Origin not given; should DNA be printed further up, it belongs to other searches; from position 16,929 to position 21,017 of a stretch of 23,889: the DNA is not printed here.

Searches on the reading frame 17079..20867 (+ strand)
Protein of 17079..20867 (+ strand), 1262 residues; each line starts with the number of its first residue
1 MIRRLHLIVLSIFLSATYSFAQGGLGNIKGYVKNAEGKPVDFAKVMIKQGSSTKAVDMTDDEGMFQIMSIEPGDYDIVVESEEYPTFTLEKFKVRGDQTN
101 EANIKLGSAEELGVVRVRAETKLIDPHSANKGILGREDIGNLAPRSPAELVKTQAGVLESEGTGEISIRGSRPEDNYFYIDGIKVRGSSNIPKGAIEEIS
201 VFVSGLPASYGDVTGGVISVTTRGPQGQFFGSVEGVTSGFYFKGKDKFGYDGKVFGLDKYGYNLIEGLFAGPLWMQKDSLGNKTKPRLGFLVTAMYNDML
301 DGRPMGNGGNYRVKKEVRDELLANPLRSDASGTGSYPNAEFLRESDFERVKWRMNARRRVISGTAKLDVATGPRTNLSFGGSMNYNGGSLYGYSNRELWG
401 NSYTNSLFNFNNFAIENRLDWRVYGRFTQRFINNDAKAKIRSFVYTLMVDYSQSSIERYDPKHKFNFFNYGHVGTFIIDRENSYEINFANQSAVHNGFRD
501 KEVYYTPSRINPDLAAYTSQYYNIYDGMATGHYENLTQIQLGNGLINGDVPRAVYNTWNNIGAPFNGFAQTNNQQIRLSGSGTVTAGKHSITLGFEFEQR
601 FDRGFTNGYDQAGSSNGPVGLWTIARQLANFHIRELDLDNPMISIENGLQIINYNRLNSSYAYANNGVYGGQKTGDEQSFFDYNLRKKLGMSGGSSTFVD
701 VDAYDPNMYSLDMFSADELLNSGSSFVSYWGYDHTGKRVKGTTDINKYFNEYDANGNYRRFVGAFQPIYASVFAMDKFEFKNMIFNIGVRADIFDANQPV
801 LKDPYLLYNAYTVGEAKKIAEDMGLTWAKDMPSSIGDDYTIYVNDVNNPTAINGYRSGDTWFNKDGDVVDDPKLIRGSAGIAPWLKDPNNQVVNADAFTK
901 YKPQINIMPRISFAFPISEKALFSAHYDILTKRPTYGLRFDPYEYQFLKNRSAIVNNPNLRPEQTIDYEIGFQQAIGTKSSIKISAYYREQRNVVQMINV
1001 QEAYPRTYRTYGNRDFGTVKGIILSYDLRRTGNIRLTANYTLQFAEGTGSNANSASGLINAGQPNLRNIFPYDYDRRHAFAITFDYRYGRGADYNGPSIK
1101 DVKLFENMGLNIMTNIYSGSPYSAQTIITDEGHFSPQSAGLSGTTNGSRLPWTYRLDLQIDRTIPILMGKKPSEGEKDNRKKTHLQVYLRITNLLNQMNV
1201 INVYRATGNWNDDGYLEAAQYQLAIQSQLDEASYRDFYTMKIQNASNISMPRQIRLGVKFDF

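Call 4: search_protein_families(library=pfam, proteins=[window:17079-20867:+], max_evalue=0.1)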
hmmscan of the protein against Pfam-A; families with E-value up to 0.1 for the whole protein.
window:17079-20867:+ (1262 aa): 5 families
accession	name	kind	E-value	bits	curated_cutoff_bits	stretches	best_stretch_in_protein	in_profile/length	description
PF13620.12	CarboxypepD_reg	-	2.9e-13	50.4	32.3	1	28-106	2-81/82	Carboxypeptidase regulatory-like domain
PF13715.12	CarbopepD_reg_2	-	1.6e-08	34.9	32.2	1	28-111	1-82/88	CarboxypepD_reg-like domain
PF07715.20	Plug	-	6.5e-07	30.3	23.9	1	133-217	11-107/107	TonB-dependent Receptor Plug Domain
PF24025.1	Ig_DR_A0283-like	-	0.00094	19.9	27.1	1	21-79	3-62/102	DR_A0283-like, Ig-like domain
PF17210.9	SdrD_B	-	0.038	14.6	29.7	0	33-91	17-76/112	SdrD B-like domain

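Call 5: search_protein_families(library=ncbifam, proteins=[window:17079-20867:+], max_evalue=0.1)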
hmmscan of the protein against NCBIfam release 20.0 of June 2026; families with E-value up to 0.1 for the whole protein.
window:17079-20867:+ (1262 aa): 4 families
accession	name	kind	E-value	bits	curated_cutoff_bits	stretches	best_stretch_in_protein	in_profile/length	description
NF052345.1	S_layer_anammox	exception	1.7e-07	29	1400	1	16-137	1304-1422/1596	Kustd1514 family S-layer glycoprotein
NF010010.0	PRK13483.1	equivalog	3.8e-05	21.9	927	1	954-1046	449-549/660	ligand-gated channel protein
NF053590.1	TonB_dep_TOL0244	equivalog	0.0011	17.7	645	1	907-1046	360-495/604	TOL_0244 family TonB-dependent receptor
NF058648.1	ECF_sub_HI1622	equivalog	0.065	13.2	100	0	20-83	19-84/180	NikL family nickel/cobalt ECF transporter subunit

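Call 51: search_solved_structures(query=window:17079-20867:+, max_evalue=0.01)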
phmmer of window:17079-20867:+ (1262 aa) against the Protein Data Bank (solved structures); distinct sequences matched with E-value up to 0.01: 0.
